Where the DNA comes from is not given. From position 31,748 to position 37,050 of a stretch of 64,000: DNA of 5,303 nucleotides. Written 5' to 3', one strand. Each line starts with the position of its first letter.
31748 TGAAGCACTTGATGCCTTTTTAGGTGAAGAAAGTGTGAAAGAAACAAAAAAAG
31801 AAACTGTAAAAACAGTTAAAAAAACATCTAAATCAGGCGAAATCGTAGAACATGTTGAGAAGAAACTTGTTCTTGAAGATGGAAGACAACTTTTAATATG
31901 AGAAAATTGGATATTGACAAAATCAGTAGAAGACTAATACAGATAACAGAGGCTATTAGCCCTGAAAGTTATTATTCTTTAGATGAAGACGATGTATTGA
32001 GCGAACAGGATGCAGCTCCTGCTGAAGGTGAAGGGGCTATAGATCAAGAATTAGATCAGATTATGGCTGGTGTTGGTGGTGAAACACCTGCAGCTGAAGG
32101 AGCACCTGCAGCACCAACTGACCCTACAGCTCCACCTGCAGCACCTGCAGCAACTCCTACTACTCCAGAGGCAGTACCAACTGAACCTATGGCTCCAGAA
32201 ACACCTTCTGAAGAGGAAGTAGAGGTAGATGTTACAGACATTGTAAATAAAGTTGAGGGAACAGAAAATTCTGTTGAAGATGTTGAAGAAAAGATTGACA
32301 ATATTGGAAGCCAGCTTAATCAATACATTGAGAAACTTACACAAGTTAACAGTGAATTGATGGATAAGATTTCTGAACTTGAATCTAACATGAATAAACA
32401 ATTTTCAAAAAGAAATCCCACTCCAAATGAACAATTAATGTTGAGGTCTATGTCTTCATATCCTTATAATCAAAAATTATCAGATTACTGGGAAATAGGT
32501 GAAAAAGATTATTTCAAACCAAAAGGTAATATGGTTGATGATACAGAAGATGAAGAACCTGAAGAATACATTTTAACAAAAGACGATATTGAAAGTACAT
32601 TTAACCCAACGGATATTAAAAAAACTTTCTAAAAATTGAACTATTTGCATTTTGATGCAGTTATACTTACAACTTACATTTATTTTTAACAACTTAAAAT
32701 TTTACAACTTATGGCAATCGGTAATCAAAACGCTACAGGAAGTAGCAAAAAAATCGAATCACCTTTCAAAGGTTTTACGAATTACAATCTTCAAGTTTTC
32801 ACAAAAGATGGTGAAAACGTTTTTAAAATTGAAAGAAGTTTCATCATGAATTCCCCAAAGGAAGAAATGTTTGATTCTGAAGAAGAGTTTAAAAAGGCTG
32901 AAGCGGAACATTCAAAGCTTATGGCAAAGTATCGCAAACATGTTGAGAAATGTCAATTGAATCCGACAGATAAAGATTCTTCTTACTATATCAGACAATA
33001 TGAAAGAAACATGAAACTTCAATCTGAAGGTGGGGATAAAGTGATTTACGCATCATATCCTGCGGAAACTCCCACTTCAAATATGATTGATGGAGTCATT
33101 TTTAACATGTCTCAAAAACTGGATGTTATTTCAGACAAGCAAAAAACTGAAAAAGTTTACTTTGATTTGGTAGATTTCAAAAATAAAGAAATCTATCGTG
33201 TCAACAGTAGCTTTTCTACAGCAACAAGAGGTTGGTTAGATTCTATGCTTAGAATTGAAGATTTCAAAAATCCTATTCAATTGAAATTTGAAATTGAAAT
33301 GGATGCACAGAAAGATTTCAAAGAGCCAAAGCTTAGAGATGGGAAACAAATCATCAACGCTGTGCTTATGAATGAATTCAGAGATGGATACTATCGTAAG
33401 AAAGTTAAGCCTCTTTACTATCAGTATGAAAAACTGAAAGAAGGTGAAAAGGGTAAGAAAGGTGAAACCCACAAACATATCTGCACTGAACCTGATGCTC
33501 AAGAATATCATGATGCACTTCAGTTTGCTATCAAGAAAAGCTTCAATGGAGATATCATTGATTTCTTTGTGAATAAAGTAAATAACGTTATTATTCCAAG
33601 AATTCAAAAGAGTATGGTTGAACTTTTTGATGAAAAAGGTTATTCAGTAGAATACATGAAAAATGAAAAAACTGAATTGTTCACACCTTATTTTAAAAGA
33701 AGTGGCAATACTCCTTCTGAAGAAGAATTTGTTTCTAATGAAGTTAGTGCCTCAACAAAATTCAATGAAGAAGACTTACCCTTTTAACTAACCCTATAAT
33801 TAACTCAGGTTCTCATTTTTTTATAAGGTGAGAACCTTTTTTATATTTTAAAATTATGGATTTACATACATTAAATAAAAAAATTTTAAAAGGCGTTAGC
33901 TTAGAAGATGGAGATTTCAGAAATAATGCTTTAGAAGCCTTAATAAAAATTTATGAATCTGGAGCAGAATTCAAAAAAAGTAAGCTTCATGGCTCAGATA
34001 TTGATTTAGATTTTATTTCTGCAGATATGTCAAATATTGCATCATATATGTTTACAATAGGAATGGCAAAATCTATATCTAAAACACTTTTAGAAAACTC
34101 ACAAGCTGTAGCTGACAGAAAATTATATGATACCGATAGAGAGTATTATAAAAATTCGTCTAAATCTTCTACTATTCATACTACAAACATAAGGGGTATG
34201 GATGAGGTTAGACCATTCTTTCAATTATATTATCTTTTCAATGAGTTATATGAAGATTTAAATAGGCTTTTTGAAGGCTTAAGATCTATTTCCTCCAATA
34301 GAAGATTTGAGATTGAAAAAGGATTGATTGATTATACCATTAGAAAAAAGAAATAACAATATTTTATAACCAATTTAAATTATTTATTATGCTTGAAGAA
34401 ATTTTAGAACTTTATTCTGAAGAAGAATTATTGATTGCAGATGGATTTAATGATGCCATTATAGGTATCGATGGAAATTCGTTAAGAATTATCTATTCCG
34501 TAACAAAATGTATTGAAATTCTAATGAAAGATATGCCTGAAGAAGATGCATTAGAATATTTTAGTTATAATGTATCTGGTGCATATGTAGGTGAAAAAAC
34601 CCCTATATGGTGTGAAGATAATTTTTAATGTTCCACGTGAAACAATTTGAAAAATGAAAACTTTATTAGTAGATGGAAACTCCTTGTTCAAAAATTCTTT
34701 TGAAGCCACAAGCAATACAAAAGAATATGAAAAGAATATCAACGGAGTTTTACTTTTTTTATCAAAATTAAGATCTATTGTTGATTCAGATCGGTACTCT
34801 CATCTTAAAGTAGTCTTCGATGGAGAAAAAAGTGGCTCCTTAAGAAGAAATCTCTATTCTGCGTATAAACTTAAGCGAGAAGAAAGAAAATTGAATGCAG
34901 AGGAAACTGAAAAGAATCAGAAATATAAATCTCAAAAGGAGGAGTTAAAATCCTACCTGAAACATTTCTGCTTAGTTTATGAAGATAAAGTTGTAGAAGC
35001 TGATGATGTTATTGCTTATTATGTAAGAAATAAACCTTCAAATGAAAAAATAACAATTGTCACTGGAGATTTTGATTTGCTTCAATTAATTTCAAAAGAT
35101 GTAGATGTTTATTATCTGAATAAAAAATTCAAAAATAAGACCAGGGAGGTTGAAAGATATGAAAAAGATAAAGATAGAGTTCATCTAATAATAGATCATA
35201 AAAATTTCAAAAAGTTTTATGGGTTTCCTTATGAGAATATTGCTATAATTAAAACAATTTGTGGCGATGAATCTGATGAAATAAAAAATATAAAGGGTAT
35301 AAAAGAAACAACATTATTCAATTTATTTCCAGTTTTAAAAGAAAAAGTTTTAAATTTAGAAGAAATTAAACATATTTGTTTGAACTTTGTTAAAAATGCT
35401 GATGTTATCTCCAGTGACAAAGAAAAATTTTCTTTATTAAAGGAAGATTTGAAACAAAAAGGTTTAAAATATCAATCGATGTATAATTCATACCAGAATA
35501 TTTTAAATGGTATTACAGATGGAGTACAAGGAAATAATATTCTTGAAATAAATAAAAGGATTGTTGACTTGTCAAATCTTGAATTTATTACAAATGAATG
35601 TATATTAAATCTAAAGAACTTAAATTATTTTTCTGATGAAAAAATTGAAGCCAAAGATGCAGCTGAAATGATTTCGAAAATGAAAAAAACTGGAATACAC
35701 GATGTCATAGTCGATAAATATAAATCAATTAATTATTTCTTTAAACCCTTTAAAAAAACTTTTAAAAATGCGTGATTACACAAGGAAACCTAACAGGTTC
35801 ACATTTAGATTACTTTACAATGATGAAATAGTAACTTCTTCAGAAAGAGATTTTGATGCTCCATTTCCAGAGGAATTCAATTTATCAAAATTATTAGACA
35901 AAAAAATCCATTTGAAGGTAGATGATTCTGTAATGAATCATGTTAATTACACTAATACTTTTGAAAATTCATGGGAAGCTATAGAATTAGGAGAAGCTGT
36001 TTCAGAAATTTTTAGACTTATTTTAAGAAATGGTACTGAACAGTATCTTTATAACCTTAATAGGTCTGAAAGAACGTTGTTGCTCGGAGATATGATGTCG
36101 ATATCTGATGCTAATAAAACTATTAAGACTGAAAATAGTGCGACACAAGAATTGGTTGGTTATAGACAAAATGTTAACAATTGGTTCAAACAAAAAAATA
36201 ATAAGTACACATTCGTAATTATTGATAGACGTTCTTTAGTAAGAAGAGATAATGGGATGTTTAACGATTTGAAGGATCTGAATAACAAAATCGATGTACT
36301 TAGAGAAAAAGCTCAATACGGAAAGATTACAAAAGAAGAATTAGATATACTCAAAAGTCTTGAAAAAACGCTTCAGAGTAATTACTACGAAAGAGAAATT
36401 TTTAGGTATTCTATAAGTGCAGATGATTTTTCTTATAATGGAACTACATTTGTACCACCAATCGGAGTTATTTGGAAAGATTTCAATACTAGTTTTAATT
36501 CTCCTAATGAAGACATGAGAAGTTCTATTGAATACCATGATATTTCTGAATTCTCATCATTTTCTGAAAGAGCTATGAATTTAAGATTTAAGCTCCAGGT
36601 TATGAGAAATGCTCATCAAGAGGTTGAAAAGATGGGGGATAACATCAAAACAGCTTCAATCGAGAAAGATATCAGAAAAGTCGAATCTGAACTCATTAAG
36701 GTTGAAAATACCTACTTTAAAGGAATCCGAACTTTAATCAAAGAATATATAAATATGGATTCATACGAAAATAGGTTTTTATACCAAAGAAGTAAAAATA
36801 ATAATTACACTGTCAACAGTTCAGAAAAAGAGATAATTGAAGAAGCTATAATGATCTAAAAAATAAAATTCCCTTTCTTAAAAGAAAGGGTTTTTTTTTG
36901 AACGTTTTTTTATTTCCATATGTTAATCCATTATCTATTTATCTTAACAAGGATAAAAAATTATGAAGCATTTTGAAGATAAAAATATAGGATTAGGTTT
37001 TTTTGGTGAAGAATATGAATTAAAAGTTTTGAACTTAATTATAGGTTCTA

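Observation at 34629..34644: Host-type chromosomal parS centromere site in a phage replication cluster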

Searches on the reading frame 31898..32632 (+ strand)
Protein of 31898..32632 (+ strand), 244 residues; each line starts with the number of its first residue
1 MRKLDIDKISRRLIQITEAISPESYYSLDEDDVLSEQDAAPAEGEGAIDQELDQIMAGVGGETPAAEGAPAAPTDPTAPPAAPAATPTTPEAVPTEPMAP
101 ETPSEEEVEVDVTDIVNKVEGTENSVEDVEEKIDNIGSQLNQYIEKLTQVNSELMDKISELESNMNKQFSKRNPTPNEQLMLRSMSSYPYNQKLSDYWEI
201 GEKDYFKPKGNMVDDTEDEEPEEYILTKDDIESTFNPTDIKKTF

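Call 7: search_protein_families(library=pfam, proteins=[window:31898-32632:+], max_evalue=0.01)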
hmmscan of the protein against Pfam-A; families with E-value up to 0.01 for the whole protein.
window:31898-32632:+ (244 aa): 5 families
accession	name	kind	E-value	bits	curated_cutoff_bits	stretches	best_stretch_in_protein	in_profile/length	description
PF04625.18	DEC-1_N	-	0.0021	17.6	29.2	1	57-151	107-198/403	DEC-1 protein, N-terminal region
PF17082.10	Spc29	-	0.0026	18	31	1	101-197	102-190/245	Spindle Pole Component 29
PF04513.17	Baculo_PEP_C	-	0.0041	17.6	38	1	109-170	15-77/140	Baculovirus polyhedron envelope protein, PEP, C terminus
PF13012.11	MitMem_reg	-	0.006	16.9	26.6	1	107-167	19-75/113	Maintenance of mitochondrial structure and function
PF17072.10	Spike_torovirin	-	0.0076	14.7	35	1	108-170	882-944/1272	Torovirinae spike glycoprotein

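Call 8: search_protein_families(library=phrogs, proteins=[window:31898-32632:+], max_evalue=0.001)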
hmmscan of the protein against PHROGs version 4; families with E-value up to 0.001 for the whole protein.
window:31898-32632:+ (244 aa): 1 family
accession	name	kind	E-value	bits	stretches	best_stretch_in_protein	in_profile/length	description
phrog_15186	-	unknown function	0.00096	20.6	0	54-177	13-138/270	-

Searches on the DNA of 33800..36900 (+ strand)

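Call 5: search_dna_similar(query=window:33800-36900:+, collection=phages, mode=distant, max_rows=30)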
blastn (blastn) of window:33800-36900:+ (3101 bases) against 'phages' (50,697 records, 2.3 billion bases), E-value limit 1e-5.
No match.

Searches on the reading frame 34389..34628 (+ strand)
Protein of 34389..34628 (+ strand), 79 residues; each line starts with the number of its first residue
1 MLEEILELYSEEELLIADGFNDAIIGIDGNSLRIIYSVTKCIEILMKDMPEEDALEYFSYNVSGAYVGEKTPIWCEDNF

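Call 7: search_protein_families(library=pfam, proteins=[window:34389-34628:+], max_evalue=0.01)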
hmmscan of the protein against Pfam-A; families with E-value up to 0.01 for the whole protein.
window:34389-34628:+ (79 aa): 0 families

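Call 8: search_protein_families(library=phrogs, proteins=[window:34389-34628:+], max_evalue=0.001)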
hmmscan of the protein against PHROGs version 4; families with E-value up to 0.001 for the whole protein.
window:34389-34628:+ (79 aa): 1 family
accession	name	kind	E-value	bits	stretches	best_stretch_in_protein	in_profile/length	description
phrog_13182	-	unknown function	7e-20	72.5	1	11-74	82-149/166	-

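Call 50: find_encoding_contigs(protein=window:34389-34628:+, flank=2000, max_places=10)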
Protein window:34389-34628:+ (79 aa): 23 contigs read that carry it; 10 places shown.
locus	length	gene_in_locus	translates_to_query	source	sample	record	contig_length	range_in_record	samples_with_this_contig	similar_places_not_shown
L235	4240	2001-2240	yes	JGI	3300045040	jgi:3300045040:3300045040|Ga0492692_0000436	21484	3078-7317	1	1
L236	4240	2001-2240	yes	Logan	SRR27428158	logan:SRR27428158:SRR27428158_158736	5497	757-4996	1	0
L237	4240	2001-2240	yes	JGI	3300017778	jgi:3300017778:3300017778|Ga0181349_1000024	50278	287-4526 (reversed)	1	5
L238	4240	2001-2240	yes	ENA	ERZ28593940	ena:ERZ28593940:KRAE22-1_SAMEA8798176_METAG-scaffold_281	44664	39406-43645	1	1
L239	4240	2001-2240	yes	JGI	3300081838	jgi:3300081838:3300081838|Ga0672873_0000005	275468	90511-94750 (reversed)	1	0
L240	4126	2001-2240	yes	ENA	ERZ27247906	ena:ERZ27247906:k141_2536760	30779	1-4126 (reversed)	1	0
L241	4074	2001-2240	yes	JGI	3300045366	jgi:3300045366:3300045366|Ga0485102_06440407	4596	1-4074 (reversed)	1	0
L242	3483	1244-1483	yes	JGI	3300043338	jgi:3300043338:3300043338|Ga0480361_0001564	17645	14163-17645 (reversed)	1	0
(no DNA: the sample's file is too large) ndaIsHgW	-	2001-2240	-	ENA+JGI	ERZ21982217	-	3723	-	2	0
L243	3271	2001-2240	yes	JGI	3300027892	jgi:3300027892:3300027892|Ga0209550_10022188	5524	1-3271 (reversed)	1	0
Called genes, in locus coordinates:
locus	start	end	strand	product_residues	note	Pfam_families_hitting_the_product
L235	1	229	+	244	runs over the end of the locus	-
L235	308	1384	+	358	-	-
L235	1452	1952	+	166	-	-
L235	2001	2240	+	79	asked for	-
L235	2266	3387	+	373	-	PF02739:5_3_exonuc_N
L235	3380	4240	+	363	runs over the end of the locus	-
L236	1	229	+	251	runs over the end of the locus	-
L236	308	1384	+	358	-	-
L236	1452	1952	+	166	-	-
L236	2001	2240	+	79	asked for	-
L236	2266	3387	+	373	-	PF02739:5_3_exonuc_N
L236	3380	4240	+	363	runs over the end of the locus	-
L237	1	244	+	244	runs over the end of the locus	-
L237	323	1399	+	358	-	-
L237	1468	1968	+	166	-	-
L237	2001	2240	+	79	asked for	-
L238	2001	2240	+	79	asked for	-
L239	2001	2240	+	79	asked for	-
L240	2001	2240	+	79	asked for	-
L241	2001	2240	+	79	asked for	-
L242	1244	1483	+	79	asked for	-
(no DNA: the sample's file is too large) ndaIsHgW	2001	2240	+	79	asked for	-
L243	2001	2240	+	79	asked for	-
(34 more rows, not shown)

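Call 67: find_related_loci(query=A4, collection=viral_contigs, flank=1500)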
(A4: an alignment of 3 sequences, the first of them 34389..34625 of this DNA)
Query A4 (79 aa) in viral_contigs; peptide patterns used: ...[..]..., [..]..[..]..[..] (x = any residue, [..] = any of these).
596 stretches matched a pattern (row limit reached: there are more); 90 encode a relative of the query (tblastn E <= 1e-3); the best 80 are kept; 80 distinct loci.
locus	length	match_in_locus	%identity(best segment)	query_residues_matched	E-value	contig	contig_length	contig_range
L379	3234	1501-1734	69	1-78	9e-36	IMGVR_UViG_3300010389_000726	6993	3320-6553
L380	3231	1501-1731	70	1-77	2e-34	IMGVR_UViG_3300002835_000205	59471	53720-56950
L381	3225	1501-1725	68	1-75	2e-32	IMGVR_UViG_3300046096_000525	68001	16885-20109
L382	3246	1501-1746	67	1-79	2e-32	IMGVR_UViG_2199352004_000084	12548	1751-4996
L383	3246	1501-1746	67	1-79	2e-32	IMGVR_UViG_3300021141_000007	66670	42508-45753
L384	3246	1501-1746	67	1-79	2e-32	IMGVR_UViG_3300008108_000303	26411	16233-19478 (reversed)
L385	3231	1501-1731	62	1-77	8e-31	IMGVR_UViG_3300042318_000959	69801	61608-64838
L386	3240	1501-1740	60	1-79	6e-30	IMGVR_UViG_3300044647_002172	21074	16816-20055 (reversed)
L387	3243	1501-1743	67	1-77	6e-30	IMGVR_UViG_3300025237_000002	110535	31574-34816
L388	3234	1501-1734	62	1-77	4e-28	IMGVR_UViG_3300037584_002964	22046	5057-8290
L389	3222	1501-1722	61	2-77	2e-25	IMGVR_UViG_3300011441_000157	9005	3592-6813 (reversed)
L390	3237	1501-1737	57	3-79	2e-24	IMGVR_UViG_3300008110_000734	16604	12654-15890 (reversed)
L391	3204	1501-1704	59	11-74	6e-24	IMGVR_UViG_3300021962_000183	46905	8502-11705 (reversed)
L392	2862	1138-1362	56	3-76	7e-24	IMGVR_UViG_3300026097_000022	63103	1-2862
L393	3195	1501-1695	60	15-77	1e-23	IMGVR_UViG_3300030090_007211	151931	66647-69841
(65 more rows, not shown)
